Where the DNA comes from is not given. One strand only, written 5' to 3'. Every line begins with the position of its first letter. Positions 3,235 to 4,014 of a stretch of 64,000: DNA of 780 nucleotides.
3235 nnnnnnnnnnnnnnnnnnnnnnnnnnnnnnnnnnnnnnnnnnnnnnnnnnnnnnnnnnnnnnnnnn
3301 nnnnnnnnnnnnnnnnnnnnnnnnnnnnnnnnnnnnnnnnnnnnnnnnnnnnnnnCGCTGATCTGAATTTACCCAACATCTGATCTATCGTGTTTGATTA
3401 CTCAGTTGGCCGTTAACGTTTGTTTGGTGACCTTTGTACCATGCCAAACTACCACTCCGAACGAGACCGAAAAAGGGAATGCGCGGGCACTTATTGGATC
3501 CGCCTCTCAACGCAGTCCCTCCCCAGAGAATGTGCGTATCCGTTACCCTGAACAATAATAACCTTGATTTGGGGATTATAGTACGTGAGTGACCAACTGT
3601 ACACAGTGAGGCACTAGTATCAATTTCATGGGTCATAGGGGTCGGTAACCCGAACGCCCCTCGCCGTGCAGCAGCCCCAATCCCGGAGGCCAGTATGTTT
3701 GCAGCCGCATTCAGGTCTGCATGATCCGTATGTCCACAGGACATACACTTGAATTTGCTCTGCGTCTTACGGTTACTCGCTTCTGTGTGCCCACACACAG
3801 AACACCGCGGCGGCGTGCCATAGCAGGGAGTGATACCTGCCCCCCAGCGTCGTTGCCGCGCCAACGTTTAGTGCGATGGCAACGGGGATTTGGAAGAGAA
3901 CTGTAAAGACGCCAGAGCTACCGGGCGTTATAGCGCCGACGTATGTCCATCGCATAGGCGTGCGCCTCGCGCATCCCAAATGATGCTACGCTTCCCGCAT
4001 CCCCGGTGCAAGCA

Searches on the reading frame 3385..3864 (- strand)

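Call 54: search_protein_families(library=pfam, proteins=[window:3385-3864:-], max_evalue=0.001)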
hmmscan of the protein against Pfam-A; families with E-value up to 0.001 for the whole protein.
window:3385-3864:- (159 aa): 2 families
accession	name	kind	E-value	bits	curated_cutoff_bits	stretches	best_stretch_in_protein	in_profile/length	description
PF07282.18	Cas12f1-like_TNB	-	1e-10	42.1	26.3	1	12-57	23-60/60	Cas12f1-like, TNB domain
PF12760.12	Zn_ribbon_IS1595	-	0.0001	22.7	25.4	1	3-46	11-46/46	Transposase zinc-ribbon domain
